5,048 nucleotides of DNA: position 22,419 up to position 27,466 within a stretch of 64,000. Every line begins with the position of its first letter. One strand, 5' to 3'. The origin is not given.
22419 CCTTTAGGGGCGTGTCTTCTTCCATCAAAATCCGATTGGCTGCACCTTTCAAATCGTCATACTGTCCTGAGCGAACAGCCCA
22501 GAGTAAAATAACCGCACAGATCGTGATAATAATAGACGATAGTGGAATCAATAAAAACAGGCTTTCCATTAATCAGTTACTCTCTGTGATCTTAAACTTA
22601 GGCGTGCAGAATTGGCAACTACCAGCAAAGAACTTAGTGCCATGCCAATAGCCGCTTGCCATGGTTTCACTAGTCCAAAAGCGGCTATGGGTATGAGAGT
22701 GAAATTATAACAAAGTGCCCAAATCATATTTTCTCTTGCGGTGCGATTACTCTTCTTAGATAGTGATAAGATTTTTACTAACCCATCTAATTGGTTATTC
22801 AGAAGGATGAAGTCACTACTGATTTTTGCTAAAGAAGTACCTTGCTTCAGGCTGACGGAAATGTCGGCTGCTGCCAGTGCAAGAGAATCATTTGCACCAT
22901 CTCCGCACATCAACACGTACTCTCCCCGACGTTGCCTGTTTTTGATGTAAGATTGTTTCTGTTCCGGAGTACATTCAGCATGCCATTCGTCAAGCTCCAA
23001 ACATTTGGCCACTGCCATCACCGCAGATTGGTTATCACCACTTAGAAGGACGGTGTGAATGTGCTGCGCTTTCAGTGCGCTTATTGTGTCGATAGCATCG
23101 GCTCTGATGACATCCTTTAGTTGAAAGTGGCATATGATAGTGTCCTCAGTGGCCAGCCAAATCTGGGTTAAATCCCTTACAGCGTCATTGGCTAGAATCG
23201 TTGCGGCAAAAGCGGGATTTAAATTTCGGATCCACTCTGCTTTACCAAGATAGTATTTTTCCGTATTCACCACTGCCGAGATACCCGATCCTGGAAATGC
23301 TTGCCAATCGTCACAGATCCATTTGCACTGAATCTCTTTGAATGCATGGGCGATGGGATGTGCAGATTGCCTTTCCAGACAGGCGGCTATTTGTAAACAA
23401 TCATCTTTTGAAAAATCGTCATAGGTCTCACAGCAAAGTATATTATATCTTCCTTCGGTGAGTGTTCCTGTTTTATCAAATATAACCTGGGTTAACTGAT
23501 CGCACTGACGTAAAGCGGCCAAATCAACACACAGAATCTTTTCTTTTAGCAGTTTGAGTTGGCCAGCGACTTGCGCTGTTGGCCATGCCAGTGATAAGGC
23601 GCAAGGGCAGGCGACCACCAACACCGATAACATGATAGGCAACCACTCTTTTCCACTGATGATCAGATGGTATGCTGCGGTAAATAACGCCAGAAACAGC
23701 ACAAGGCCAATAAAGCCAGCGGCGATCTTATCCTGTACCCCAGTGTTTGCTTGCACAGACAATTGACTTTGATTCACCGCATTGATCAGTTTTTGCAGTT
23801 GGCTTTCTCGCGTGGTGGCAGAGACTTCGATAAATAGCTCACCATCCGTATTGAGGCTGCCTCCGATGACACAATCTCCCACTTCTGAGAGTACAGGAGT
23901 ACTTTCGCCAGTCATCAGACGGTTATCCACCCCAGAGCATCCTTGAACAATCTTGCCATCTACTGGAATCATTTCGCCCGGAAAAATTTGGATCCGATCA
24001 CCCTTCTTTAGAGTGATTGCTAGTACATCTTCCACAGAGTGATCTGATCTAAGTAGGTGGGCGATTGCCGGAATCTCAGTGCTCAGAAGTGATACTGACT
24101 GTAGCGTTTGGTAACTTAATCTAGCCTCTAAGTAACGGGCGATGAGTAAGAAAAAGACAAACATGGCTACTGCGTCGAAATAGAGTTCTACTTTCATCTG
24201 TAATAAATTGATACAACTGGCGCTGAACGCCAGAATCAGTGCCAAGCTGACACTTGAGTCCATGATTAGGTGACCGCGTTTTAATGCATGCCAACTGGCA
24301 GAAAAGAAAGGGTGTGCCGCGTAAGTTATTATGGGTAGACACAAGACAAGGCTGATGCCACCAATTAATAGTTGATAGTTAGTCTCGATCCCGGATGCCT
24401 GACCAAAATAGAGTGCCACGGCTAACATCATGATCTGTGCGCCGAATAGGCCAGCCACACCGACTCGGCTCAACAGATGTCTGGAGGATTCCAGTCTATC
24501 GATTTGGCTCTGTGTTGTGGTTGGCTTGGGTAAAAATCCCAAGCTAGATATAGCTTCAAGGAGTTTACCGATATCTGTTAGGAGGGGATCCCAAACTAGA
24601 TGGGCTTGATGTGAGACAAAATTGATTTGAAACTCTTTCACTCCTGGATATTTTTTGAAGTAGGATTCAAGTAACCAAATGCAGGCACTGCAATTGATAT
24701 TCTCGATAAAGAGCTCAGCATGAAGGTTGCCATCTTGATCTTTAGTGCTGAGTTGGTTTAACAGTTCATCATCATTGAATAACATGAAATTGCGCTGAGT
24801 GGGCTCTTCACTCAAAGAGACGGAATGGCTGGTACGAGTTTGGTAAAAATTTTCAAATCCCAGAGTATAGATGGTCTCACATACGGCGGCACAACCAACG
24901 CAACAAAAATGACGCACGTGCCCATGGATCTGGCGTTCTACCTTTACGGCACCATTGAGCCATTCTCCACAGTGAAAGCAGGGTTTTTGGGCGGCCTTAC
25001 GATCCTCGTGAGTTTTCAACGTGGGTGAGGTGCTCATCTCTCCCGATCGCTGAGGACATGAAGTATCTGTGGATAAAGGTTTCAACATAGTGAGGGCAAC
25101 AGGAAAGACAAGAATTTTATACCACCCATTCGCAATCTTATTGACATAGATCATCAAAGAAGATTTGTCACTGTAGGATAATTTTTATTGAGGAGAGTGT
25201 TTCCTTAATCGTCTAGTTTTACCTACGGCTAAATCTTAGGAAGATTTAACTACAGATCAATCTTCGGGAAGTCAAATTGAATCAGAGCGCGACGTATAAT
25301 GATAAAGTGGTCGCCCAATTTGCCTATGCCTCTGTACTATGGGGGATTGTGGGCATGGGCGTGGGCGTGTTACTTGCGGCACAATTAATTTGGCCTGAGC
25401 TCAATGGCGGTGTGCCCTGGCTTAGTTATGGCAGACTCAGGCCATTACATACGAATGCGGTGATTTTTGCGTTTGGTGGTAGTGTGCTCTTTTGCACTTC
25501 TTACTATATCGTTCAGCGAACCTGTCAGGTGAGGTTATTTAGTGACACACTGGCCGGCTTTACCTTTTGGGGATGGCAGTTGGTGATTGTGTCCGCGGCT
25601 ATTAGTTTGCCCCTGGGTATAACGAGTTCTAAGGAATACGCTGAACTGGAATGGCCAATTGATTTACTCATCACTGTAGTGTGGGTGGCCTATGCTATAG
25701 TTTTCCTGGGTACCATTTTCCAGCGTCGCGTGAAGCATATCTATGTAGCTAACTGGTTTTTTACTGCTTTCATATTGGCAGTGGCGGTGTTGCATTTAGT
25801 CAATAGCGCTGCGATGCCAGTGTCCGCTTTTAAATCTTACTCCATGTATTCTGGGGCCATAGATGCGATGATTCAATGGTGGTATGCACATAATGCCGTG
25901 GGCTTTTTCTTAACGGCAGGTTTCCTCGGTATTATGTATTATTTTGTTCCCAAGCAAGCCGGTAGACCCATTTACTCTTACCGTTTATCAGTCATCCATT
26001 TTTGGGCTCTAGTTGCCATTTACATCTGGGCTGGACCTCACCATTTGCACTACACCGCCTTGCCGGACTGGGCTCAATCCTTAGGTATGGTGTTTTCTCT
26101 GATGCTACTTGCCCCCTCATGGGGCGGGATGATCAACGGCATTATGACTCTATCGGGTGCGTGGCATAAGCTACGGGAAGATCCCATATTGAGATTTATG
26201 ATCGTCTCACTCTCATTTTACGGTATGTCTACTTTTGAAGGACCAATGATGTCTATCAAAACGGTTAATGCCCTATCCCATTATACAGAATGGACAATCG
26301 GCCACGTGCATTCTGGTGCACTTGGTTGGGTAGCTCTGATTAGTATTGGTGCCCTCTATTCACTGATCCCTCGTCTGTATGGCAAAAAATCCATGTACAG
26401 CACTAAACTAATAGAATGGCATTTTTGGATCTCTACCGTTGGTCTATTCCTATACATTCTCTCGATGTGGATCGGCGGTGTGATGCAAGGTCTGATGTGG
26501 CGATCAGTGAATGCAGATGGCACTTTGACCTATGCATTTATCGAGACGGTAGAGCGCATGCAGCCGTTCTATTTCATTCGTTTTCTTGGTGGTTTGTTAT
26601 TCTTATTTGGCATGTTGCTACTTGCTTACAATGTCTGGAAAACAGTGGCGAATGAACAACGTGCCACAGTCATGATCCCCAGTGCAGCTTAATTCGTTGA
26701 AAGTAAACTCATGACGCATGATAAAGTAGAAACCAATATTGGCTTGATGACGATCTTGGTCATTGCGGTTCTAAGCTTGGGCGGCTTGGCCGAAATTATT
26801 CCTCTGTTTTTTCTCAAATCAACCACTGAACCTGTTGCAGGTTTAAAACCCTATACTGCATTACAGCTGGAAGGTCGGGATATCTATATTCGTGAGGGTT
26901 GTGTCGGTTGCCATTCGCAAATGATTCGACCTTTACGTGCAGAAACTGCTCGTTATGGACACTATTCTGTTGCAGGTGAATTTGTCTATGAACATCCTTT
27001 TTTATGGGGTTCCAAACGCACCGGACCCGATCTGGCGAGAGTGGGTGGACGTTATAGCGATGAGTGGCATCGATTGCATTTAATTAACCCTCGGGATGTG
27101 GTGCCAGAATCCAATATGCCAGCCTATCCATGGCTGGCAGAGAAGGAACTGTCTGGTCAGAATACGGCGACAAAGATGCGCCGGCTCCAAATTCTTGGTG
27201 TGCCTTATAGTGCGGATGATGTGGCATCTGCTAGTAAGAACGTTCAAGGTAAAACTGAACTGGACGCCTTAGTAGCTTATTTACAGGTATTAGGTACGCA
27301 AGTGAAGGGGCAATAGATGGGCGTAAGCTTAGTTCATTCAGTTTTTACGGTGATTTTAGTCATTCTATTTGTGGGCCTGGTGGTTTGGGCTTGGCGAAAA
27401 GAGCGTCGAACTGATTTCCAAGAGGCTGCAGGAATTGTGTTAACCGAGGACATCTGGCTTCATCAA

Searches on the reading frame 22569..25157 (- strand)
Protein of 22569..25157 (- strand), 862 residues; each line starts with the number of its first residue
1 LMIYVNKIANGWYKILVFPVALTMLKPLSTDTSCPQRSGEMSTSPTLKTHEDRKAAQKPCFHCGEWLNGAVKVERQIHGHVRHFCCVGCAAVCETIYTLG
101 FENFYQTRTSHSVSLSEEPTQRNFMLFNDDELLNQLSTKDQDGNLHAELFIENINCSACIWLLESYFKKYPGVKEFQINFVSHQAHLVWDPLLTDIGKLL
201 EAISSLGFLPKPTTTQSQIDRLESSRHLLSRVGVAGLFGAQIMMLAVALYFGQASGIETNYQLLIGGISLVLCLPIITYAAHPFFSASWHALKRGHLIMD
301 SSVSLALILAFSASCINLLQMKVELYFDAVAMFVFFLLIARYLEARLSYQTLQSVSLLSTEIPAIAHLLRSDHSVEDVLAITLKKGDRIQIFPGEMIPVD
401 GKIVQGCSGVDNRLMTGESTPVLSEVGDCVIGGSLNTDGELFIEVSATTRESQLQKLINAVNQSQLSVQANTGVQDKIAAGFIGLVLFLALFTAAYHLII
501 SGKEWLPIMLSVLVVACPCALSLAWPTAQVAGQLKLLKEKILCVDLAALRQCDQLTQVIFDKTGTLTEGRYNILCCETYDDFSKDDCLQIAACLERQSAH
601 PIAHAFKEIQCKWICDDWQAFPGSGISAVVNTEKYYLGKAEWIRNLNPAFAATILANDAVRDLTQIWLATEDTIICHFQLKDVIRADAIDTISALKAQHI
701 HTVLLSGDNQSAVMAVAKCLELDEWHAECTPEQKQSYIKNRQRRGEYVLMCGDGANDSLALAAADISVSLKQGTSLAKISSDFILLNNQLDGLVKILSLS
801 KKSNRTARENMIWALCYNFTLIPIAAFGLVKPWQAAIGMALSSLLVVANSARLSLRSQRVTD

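Call 56: search_protein_families(library=pfam, proteins=[window:22569-25157:-], max_evalue=0.0001)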
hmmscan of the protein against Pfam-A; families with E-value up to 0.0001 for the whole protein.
window:22569-25157:- (862 aa): 5 families
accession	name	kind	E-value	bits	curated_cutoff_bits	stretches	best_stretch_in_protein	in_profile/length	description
PF00122.25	E1-E2_ATPase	-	4.8e-37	127.7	28.1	1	363-538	4-180/181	E1-E2 ATPase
PF00702.32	Hydrolase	-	2e-21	77.7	26.4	1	558-765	4-191/191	haloacid dehalogenase-like hydrolase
PF12156.14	ATPase-cat_bd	-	7.9e-17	62.2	27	1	60-138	2-83/86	Putative metal-binding domain of cation transport ATPase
PF00403.32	HMA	-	7.2e-08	33.1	24.8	1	149-208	2-61/62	Heavy-metal-associated domain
PF08282.18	Hydrolase_3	-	4.6e-05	23.7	20.9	0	738-797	196-255/255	haloacid dehalogenase-like hydrolase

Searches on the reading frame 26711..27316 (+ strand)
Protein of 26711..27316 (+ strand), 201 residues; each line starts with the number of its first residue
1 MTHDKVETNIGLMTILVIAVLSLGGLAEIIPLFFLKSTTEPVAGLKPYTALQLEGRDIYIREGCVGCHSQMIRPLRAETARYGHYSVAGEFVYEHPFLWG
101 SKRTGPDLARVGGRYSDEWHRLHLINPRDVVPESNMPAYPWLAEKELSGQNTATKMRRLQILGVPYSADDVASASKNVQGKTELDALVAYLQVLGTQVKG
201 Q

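Call 56: search_protein_families(library=pfam, proteins=[window:26711-27316:+], max_evalue=0.0001)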
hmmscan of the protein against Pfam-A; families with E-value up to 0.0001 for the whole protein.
window:26711-27316:+ (201 aa): 1 family
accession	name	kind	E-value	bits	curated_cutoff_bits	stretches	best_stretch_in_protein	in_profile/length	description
PF02433.20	FixO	-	3.6e-85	285.4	29.6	1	3-179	1-177/219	Cytochrome C oxidase, mono-heme subunit/FixO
